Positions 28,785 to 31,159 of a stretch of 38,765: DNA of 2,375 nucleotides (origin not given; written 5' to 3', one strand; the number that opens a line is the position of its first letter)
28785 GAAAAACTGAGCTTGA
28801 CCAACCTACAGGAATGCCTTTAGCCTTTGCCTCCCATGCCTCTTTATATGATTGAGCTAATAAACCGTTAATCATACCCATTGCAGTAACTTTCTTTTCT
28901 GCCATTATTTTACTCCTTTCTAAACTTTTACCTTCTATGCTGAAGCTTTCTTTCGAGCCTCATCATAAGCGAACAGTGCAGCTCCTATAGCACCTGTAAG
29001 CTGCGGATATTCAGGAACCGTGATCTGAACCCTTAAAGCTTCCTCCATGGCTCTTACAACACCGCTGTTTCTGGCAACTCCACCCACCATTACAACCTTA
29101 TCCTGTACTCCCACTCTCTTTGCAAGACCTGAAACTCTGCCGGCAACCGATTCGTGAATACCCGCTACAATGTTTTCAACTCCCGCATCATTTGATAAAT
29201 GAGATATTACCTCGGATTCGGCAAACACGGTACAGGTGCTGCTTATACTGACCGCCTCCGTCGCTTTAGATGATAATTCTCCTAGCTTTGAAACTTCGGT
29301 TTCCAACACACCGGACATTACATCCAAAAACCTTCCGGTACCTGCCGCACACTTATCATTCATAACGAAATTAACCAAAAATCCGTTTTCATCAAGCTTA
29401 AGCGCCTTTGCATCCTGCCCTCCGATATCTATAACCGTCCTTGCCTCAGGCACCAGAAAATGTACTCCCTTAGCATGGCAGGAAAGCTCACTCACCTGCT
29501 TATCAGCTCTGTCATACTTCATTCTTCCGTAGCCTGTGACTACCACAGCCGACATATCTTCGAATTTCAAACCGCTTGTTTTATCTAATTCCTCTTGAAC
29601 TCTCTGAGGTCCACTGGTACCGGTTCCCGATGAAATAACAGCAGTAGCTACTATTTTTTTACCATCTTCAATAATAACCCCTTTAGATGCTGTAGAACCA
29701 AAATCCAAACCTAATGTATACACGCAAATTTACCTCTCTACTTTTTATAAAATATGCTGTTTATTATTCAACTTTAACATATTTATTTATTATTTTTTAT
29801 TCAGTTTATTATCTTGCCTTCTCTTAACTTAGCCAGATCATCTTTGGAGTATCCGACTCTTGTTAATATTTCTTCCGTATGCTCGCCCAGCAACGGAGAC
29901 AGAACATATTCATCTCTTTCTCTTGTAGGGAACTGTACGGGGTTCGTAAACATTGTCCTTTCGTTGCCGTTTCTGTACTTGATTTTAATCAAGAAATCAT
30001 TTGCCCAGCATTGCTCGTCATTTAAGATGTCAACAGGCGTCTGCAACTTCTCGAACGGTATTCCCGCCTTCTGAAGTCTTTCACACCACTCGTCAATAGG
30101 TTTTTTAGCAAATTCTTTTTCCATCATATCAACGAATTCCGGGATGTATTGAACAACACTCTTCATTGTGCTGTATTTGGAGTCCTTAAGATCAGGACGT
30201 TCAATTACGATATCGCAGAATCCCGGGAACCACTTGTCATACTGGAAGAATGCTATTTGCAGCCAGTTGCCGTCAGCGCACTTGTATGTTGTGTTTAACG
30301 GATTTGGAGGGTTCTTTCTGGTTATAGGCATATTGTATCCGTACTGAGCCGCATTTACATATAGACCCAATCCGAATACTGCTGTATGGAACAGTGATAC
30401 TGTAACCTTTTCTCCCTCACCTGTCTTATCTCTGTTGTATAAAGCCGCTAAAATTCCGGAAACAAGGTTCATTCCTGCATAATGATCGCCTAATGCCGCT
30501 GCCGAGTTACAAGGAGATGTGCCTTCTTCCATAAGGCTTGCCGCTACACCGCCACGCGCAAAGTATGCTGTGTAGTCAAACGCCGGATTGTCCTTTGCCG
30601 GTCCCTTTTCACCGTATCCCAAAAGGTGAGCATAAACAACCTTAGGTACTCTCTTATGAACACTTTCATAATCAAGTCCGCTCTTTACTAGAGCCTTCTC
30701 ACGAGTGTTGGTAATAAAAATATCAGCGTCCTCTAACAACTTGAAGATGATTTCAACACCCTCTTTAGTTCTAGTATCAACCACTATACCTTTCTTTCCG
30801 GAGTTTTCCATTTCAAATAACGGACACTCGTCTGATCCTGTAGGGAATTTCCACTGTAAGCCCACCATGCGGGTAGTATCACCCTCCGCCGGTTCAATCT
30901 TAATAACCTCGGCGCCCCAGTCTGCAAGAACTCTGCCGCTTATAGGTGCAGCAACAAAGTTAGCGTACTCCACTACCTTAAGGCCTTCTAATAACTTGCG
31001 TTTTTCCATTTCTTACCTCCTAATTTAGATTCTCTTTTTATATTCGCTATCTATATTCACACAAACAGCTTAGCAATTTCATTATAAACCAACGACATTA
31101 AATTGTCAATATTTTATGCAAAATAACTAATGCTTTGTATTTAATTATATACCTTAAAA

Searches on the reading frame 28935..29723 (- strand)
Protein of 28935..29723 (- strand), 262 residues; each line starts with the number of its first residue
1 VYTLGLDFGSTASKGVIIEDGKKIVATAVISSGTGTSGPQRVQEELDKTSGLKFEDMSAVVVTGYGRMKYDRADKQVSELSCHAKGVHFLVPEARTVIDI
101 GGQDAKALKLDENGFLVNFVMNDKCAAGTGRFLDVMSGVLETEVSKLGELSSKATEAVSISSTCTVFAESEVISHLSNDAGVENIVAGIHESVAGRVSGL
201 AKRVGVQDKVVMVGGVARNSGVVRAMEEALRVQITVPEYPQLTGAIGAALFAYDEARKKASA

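Call 27: search_protein_families(library=pfam, proteins=[window:28935-29723:-], max_evalue=0.00001)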
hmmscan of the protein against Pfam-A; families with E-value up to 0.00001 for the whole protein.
window:28935-29723:- (262 aa): 1 family
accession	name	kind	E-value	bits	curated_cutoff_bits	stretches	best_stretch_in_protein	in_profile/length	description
PF01869.26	BcrAD_BadFG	-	4e-67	227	31.5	1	4-252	1-271/271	BadF/BadG/BcrA/BcrD ATPase family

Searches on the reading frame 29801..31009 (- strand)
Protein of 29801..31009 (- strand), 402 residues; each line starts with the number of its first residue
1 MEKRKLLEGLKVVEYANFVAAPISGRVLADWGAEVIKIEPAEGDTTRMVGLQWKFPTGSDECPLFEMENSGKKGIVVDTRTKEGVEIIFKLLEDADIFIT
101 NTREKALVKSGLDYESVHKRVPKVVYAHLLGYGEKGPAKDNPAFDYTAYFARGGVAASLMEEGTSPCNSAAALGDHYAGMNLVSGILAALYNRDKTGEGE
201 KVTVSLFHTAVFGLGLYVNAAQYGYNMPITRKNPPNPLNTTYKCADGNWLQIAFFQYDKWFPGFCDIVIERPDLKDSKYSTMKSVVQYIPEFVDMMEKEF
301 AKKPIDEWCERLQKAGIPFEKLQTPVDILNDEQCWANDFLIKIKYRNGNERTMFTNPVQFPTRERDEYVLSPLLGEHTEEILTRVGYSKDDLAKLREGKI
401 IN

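Call 27: search_protein_families(library=pfam, proteins=[window:29801-31009:-], max_evalue=0.00001)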
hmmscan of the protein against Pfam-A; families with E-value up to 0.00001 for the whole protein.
window:29801-31009:- (402 aa): 1 family
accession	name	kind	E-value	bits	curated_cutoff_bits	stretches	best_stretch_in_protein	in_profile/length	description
PF02515.22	CoA_transf_3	-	2.1e-88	297.3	23.3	1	7-378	1-366/366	CoA-transferase family III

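Call 45: find_encoding_contigs(protein=window:29801-31009:-, flank=8000, max_places=8)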
Protein window:29801-31009:- (402 aa): 1 contig read that carries it; 1 place shown.
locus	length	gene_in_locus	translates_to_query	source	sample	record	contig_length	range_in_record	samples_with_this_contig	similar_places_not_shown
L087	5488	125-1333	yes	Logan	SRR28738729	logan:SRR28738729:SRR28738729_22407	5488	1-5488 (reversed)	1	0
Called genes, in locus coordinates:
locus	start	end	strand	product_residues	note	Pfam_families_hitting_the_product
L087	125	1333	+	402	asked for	PF02515:CoA_transf_3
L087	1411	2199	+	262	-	PF01869:BcrAD_BadFG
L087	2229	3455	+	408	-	PF06050:HGD-D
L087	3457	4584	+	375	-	PF06050:HGD-D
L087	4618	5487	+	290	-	?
